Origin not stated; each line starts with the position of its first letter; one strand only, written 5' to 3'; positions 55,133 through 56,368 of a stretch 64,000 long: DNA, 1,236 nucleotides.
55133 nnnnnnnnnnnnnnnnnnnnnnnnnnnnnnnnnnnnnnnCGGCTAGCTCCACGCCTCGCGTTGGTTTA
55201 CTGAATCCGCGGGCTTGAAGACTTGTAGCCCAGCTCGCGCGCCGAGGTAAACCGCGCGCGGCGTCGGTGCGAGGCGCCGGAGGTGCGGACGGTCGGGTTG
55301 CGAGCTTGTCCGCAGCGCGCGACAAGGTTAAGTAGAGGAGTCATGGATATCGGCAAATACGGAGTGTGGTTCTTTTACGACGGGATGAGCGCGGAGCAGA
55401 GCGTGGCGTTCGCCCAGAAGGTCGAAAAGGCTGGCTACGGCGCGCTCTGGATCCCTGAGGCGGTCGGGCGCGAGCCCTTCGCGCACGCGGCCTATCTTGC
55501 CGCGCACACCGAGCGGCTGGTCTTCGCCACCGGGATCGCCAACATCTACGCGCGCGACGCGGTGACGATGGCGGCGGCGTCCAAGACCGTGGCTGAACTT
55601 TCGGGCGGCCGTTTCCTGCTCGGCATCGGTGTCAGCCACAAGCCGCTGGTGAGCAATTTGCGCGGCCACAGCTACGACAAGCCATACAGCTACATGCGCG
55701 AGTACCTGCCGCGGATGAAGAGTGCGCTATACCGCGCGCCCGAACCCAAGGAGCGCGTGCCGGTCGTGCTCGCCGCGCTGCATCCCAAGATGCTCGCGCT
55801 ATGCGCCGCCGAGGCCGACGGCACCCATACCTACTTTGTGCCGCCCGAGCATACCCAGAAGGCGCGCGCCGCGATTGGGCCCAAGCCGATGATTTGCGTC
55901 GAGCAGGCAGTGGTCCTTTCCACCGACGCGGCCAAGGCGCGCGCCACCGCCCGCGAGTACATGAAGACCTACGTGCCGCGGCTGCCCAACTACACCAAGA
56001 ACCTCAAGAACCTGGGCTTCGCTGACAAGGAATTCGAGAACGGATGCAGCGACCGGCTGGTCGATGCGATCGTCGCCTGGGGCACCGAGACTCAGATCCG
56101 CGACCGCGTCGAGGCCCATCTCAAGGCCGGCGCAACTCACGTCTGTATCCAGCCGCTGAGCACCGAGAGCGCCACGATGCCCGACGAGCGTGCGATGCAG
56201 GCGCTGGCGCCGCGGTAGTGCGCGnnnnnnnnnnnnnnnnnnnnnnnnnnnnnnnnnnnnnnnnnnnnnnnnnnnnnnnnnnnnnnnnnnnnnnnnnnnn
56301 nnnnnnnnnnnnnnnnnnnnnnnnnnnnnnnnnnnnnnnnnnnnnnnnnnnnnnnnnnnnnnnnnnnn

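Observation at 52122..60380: Dense cluster of five luciferase-like (LLM) oxidoreductases with a P450, crotonase, GST and SDR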

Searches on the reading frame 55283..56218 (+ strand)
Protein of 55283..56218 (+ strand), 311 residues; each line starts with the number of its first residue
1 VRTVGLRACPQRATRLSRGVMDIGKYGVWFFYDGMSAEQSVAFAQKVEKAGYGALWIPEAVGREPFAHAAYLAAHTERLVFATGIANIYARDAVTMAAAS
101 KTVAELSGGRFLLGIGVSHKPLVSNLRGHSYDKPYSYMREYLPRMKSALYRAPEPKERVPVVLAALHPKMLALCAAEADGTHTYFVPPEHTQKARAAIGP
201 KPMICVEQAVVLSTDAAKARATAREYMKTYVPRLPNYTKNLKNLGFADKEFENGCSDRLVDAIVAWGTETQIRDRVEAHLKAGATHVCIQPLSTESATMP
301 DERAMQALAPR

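Call 4: search_protein_families(library=pfam, proteins=[window:55283-56218:+])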
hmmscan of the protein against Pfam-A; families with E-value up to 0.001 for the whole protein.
window:55283-56218:+ (311 aa): 1 family
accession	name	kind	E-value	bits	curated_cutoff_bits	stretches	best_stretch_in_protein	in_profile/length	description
PF00296.26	Bac_luciferase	-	4.8e-41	141.6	27.9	1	35-286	20-314/314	Luciferase-like monooxygenase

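Call 5: search_protein_families(library=ncbifam, proteins=[window:55283-56218:+])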
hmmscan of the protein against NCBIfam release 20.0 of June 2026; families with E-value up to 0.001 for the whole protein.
window:55283-56218:+ (311 aa): 20 families
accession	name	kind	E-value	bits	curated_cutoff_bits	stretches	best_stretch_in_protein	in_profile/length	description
TIGR03620.1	F420_MSMEG_4141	subfamily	1.9e-87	293.2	219.8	1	23-309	1-277/280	TIGR03620 family F420-dependent LLM class oxidoreductase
TIGR03564.1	F420_MSMEG_4879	subfamily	5.5e-34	118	234.25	2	41-149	2-110/265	TIGR03564 family F420-dependent LLM class oxidoreductase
TIGR03841.1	F420_Rv3093c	subfamily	1.6e-31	109.8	213.65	2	34-149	6-121/298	LLM class F420-dependent oxidoreductase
TIGR03559.1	F420_Rv3520c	subfamily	5.9e-27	94.6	335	1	36-151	11-126/325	LLM class F420-dependent oxidoreductase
TIGR04024.1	F420_NP1902A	hypoth_equivalog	1.5e-24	86.3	345.4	1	36-279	13-299/330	TIGR04024 family LLM class F420-dependent oxidoreductase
TIGR03617.1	F420_MSMEG_2256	subfamily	6.1e-20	71.4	278.15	1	44-147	1-103/318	TIGR03617 family F420-dependent LLM class oxidoreductase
NF002619.0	PRK02271.1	equivalog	3.8e-19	69.1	276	1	36-181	12-174/329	5,10-methylenetetrahydromethanopterin reductase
TIGR03619.1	F420_Rv2161c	subfamily_domain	6.1e-15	55.5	166.9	1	63-119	44-100/247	TIGR03619 family F420-dependent LLM class oxidoreductase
TIGR03621.1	F420_MSMEG_2516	subfamily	4.1e-14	52.4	213.15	1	35-179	11-171/295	TIGR03621 family F420-dependent LLM class oxidoreductase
TIGR03857.1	F420_MSMEG_2249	hypoth_equivalog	5.4e-14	52.2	218.4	1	38-124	14-101/329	TIGR03857 family LLM class F420-dependent oxidoreductase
TIGR03555.1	F420_mer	equivalog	4e-13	49.4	348.7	1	37-145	11-119/325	5,10-methylenetetrahydromethanopterin reductase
TIGR03571.1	lucif_BA3436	subfamily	6.4e-12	45.3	303.9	1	37-188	30-211/304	TIGR03571 family LLM class oxidoreductase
TIGR03842.1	F420_CPS_4043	hypoth_equivalog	5.1e-08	32.4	295.45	1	34-117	9-94/329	TIGR03842 family LLM class F420-dependent oxidoreductase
TIGR03854.1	F420_MSMEG_3544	hypoth_equivalog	3e-06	26.8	295.6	1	38-117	13-95/290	TIGR03854 family LLM class F420-dependent oxidoreductase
TIGR03560.1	F420_Rv1855c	subfamily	4.9e-06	26.5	231.4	1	63-118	50-105/227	TIGR03560 family F420-dependent LLM class oxidoreductase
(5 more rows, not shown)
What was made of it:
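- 55343..56218 (+): LLM2: TIGR03620 (MSMEG_4141-family) F420-type LLM oxidoreductase, used as the conserved anchor of the neighbourhood. An alternative upstream start at 55283 exists. TIGR03620, 293.2 bits against cut-off 219.8 (call 5).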

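Call 8: find_encoding_contigs(protein=window:55283-56218:+, flank=10000, max_places=10)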
Protein window:55283-56218:+ (311 aa): no gene with exactly this product is on record in the collection.
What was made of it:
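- Tried and rejected: Exact-sequence look-up of the 311-aa LLM2 start variant failed (call 8).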

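Call 16: search_solved_structures(query=window:55283-56218:+, max_evalue=0.00001)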
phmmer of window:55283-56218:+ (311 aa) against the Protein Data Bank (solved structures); distinct sequences matched with E-value up to 0.00001: 5.
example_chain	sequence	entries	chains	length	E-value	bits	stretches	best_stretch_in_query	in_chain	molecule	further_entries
1z69_A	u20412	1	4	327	6.4e-10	42.4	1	37-146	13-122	Coenzyme F420-dependent N(5),N(10)-methylenetetrahydromethanopterin reductase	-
1f07_A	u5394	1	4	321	3.1e-09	40.1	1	25-181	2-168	COENZYME F420-DEPENDENT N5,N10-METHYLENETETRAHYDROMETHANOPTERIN REDUCTASE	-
8qq8_A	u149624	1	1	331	4.6e-09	39.5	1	38-149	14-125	5,10-methylenetetrahydromethanopterin reductase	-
8qpl_A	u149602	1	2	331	5.2e-09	39.4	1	39-149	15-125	5,10-methylenetetrahydromethanopterin reductase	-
8qpm_A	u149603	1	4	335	5.4e-09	39.3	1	39-149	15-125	5,10-methylenetetrahydromethanopterin reductase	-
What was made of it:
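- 55343..56218 (+): The only PDB matches are F420-dependent Mer enzymes (call 16).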

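Call 25: find_related_loci(query=window:55343-56218:+, collection=metagenome_contigs, flank=10000)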
Query window:55343-56218:+ (291 aa) in metagenome_contigs; peptide patterns used: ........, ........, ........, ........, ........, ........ (x = any residue, [..] = any of these).
400 stretches matched a pattern; 323 encode a relative of the query (tblastn E <= 1e-3); the best 80 are kept; 80 distinct loci.
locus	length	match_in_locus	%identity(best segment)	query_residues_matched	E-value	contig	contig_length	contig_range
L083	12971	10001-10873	89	1-291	1e-177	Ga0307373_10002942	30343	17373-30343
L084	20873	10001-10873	89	1-291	1e-177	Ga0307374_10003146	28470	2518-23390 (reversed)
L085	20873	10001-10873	88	1-291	9e-177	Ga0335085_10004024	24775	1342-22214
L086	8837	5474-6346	88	1-291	7e-177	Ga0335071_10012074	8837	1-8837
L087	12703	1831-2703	88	1-291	9e-177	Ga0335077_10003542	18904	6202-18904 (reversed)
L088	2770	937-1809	88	1-291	0e+0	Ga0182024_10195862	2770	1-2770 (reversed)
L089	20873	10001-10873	88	1-291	9e-177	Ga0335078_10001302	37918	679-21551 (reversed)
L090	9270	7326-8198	88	1-291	2e-176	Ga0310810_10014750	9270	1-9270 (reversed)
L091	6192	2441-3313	88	1-291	4e-178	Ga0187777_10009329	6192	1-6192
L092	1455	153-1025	88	1-291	0e+0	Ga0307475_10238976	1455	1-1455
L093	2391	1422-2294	88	1-291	0e+0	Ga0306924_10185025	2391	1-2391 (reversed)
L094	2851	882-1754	88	1-291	0e+0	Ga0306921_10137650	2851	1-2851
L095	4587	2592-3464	88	1-291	2e-180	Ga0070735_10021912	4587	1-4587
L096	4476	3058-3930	88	1-291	1e-180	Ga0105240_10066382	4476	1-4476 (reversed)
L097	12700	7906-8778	87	1-291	4e-175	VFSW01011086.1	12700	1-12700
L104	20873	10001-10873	84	1-291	8e-169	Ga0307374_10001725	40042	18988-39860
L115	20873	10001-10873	78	1-291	3e-161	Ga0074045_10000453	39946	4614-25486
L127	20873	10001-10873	77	1-291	9e-159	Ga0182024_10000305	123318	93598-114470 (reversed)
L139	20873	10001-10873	78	1-291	1e-156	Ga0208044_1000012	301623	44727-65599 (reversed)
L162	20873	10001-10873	78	1-291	1e-156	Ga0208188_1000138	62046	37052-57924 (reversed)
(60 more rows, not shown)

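Call 32: search_protein_families(library=pfam, proteins=[L084:8316-8879:+, L162:5979-7301:-, L139:10880-11377:+, L139:11397-12416:+, L127:11499-12554:+, L127:4686-5363:-, L127:7550-7984:-, L115:9442-9879:-, L115:8806-9297:-])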
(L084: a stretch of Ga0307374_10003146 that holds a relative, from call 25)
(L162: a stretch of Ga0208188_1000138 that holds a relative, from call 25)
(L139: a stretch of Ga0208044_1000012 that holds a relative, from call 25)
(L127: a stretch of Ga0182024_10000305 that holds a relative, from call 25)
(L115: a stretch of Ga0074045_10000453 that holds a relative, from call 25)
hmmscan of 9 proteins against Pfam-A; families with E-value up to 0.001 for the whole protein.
L084:8316-8879:+ (187 aa): 1 family
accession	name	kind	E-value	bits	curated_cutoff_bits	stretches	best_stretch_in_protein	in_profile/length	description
PF16036.10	Chalcone_3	-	2e-08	34.9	27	1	88-185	66-164/165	Chalcone isomerase-like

L162:5979-7301:- (440 aa): 2 families
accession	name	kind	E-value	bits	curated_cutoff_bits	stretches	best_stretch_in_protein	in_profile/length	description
PF07690.21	MFS_1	-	9.6e-42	143.6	33.4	2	50-389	3-346/347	Major Facilitator Superfamily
PF00083.30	Sugar_tr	-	1.4e-20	74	22.3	2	47-224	4-198/452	Sugar (and other) transporter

L139:10880-11377:+ (165 aa): 0 families

L139:11397-12416:+ (339 aa): 4 families
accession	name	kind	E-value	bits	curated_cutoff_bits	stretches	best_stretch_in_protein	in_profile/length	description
PF00561.26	Abhydrolase_1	-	7e-26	91.8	25.8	1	97-321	2-245/245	alpha/beta hydrolase fold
PF12697.13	Abhydrolase_6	-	4.4e-13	50.8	26.3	1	98-326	1-216/217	Alpha/beta hydrolase family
PF03096.20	Ndr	-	1.9e-06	27.3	23.3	1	149-333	85-277/283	Ndr family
PF12146.15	Hydrolase_4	-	6.6e-05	22.8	27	1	98-215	7-130/239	Serine aminopeptidase, S33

L127:11499-12554:+ (351 aa): 5 families
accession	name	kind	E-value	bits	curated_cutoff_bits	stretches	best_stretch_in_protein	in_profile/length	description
PF00561.26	Abhydrolase_1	-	2e-23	83.8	25.8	1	109-333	2-245/245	alpha/beta hydrolase fold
PF12697.13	Abhydrolase_6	-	4.1e-13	50.9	26.3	1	110-337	1-215/217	Alpha/beta hydrolase family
PF03096.20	Ndr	-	4.9e-05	22.6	23.3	1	159-207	83-131/283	Ndr family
PF02230.22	Abhydrolase_2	-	0.00057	20.2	23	0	144-215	70-145/217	Phospholipase/Carboxylesterase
PF12146.15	Hydrolase_4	-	0.00065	19.5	27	1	110-215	7-116/239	Serine aminopeptidase, S33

L127:4686-5363:- (225 aa): 1 family
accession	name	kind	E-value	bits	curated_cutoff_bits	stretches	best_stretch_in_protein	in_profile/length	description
PF00440.29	TetR_N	-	9.2e-14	51.4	24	1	22-65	1-44/47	Bacterial regulatory proteins, tetR family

L127:7550-7984:- (144 aa): 1 family
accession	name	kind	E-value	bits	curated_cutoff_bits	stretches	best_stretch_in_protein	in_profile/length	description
PF13211.12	DUF4019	-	4.7e-28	98.1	26.5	1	36-139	1-104/104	Protein of unknown function (DUF4019)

L115:9442-9879:- (145 aa): 1 family
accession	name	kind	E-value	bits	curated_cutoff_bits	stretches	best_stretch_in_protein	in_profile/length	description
PF13577.12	SnoaL_4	-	2.8e-24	85.9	24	1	6-135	2-125/126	SnoaL-like domain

L115:8806-9297:- (163 aa): 2 families
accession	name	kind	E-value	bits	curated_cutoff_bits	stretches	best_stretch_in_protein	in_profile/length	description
PF13577.12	SnoaL_4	-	6.2e-24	84.8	24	1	24-147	2-126/126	SnoaL-like domain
PF12680.13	SnoaL_2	-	3.2e-07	31.3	27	1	44-114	9-76/102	SnoaL-like domain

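Call 33: search_protein_families(library=pfam, proteins=[L104:7894-8766:+, L104:6970-7875:+, L104:5624-6973:+, L104:3549-5114:+, L104:11589-12026:+, L104:12045-12890:+])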
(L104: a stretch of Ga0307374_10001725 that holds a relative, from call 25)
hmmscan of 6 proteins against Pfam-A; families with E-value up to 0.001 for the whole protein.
L104:7894-8766:+ (290 aa): 1 family
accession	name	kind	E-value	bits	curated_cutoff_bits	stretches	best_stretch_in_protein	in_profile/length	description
PF00701.28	DHDPS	-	1.1e-94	316.9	22.1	1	2-274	2-276/289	Dihydrodipicolinate synthetase family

L104:6970-7875:+ (301 aa): 1 family
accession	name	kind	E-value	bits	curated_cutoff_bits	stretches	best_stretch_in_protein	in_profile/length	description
PF01678.24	DAP_epimerase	-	4.4e-60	201.5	34.7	2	161-281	2-118/121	Diaminopimelate epimerase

L104:5624-6973:+ (449 aa): 3 families
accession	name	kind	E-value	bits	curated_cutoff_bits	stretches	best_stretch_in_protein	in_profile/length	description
PF02784.22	Orn_Arg_deC_N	-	3.2e-63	213.8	23.4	1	66-308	3-246/247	Pyridoxal-dependent decarboxylase, pyridoxal binding domain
PF00278.28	Orn_DAP_Arg_deC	-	1.2e-28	99.7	23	1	60-399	2-95/95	Pyridoxal-dependent decarboxylase, C-terminal sheet domain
PF01168.26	Ala_racemase_N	-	3.7e-09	37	24.1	1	66-266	5-193/220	Alanine racemase, N-terminal domain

L104:3549-5114:+ (521 aa): 2 families
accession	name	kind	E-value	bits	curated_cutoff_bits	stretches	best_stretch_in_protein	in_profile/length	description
PF00206.25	Lyase_1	-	6.2e-80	269.4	27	1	82-368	9-312/312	Lyase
PF14698.11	ASL_C2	-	1.8e-22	80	27.3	1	430-498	1-69/69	Argininosuccinate lyase C-terminal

L104:11589-12026:+ (145 aa): 2 families
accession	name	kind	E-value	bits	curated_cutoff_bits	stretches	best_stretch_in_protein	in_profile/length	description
PF12840.13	HTH_20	-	2.3e-07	31.1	27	1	24-73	1-48/51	Helix-turn-helix domain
PF01022.26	HTH_5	-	3.9e-06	27.1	22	1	28-74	3-46/47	Bacterial regulatory protein, arsR family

L104:12045-12890:+ (281 aa): 13 families
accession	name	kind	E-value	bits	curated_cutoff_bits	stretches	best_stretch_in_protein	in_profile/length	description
PF13847.12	Methyltransf_31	-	6e-37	127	27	1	85-226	2-140/145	Methyltransferase domain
PF08241.18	Methyltransf_11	-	1.9e-24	86.6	21.2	1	91-189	1-94/95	Methyltransferase domain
PF13649.12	Methyltransf_25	-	5.5e-23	81.9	27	1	90-186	1-97/97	Methyltransferase domain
PF01209.24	Ubie_methyltran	-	7.1e-19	68.5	20.1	1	84-191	45-152/233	ubiE/COQ5 methyltransferase family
PF08242.18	Methyltransf_12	-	1.7e-13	51.5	30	1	91-188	1-98/98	Methyltransferase domain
PF13489.12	Methyltransf_23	-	9.8e-12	45.3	27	1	80-210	16-132/164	Methyltransferase domain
PF01135.25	PCMT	-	1.2e-08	35.4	20.3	1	79-188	66-169/210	Protein-L-isoaspartate(D-aspartate) O-methyltransferase (PCMT)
PF05148.21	Methyltransf_8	-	1.3e-08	35.4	27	1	141-205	108-171/219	Hypothetical methyltransferase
PF06325.19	PrmA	-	1.4e-07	31.7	22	1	84-194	159-262/296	Ribosomal protein L11 methyltransferase (PrmA)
PF05175.20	MTS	-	1.3e-06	28.6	23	1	86-190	31-138/170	Methyltransferase small domain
PF01170.24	UPF0020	-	9.2e-06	25.9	22.3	1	111-162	76-128/197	RMKL-like, methyltransferase domain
PF20922.3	Anamorsin_N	-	1.4e-05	25.3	27.1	1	145-197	41-94/163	Anamorsin, N-terminal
PF00891.24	Methyltransf_2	-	0.00012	21.9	22.3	1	84-232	60-209/210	O-methyltransferase domain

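Call 34: search_protein_families(library=ncbifam, max_evalue=1e-20, proteins=[L104:8793-9761:+])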
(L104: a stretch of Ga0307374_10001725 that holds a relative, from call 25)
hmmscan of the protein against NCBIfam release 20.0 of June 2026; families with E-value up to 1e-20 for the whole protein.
L104:8793-9761:+ (322 aa): 12 families
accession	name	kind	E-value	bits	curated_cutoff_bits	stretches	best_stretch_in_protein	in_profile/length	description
TIGR03619.1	F420_Rv2161c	subfamily_domain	5.5e-38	131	166.9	1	32-251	7-243/247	TIGR03619 family F420-dependent LLM class oxidoreductase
NF052254.1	luciferase_Alph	exception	1.7e-34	119.6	600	1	1-255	1-253/354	luciferase subunit alpha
TIGR03858.1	LLM_2I7G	subfamily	9.1e-33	113.6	462.25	1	23-294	26-301/337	Atu2307/SP_0267 family LLM class monooxygenase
TIGR04020.1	seco_metab_LLM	subfamily_domain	1.8e-32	112.8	244.45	1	20-225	16-223/341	MupA/Atu3671 family FMN-dependent luciferase-like monooxygenase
TIGR03558.1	oxido_grp_1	subfamily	7.5e-32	110.8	166.95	1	27-255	24-246/325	MsnO8 family LLM class oxidoreductase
TIGR03560.1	F420_Rv1855c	subfamily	8.6e-28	97.7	231.4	1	22-183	12-183/227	TIGR03560 family F420-dependent LLM class oxidoreductase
TIGR04027.1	LLM_KPN_01858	hypoth_equivalog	3.7e-25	88.6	412.9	1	21-148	18-146/326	putative FMN-dependent luciferase-like monooxygenase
TIGR04036.1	LLM_CE1758_fam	subfamily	3.7e-24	85.2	479.1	1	32-294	37-295/355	CE1758 family FMN-dependent luciferase-like monooxygenase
NF052255.1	luciferase_Beta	exception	6.8e-24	84.5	500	1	1-256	1-253/325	luciferase subunit beta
TIGR03621.1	F420_MSMEG_2516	subfamily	3.5e-22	78.9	213.15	1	32-300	23-277/295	TIGR03621 family F420-dependent LLM class oxidoreductase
TIGR03571.1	lucif_BA3436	subfamily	1.1e-21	77.4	303.9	1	22-211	30-223/304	TIGR03571 family LLM class oxidoreductase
NF002619.0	PRK02271.1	equivalog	1.3e-21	77.3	276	0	27-199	18-183/329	5,10-methylenetetrahydromethanopterin reductase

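Call 56: find_homologous_proteins(query=window:55343-56218:+, max_evalue=1e-30)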
Query window:55343-56218:+ (291 aa): 7925 proteins with E <= 1e-30 among 8000 candidates; the best 120 are listed.
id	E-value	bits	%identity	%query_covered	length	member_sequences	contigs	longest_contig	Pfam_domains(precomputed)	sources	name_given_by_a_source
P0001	6.2e-181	618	93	100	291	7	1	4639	PF00296.27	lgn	-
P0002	1.6e-179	614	92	100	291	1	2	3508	PF00296.27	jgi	jgi:probable F420-dependent oxidoreductase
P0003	1.3e-176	604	92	100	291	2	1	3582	PF00296.27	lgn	-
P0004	1.1e-169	581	88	100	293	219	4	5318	PF00296.27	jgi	jgi:probable F420-dependent oxidoreductase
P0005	1.2e-169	581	88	100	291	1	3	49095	PF00296.27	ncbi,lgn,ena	-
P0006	2.3e-168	577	87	100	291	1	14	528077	PF00296.27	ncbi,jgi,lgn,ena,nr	ncbi:MAG TPA: TIGR03620 family F420-dependent LLM class oxidoreductase [Candidatus Binataceae bacter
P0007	3.4e-168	576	85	100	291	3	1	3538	PF00296.27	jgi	jgi:probable F420-dependent oxidoreductase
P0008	5.1e-168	576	86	100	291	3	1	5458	PF00296.27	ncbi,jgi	-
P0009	5.7e-168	576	87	100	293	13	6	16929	PF00296.27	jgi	jgi:probable F420-dependent oxidoreductase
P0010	1.2e-167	575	86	100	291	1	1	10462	PF00296.27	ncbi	-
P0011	2.2e-167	574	86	100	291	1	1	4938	PF00296.27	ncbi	-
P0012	5.0e-167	573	88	100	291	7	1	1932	PF00296.27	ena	-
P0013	6.8e-167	572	86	100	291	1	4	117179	PF00296.27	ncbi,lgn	-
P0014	8.9e-167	572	86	100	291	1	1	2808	PF00296.27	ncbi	-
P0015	1.2e-166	571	85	100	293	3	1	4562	PF00296.27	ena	-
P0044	5.1e-156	537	80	100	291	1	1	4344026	PF00296.27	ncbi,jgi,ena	jgi:probable F420-dependent oxidoreductase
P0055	1.8e-155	535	79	100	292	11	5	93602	PF00296.27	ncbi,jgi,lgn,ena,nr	ncbi:MAG TPA: TIGR03620 family F420-dependent LLM class oxidoreductase [Candidatus Binataceae bacter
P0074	1.3e-154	532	80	100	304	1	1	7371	PF00296.27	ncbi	ncbi:MAG TPA: TIGR03620 family F420-dependent LLM class oxidoreductase [Candidatus Binataceae bacter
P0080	1.9e-154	531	80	100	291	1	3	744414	PF00296.27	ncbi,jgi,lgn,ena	jgi:probable F420-dependent oxidoreductase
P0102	9.1e-154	529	79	100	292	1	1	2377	PF00296.27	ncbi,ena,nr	ncbi:MAG TPA: TIGR03620 family F420-dependent LLM class oxidoreductase [Candidatus Binataceae bacter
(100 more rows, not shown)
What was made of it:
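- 55343..56218 (+): 7925 homologues at E<=1e-30, with the top hits named Candidatus Binataceae (call 56).
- Tried and rejected: The homologue list was saturated by relatives at least 78% identical (call 56).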
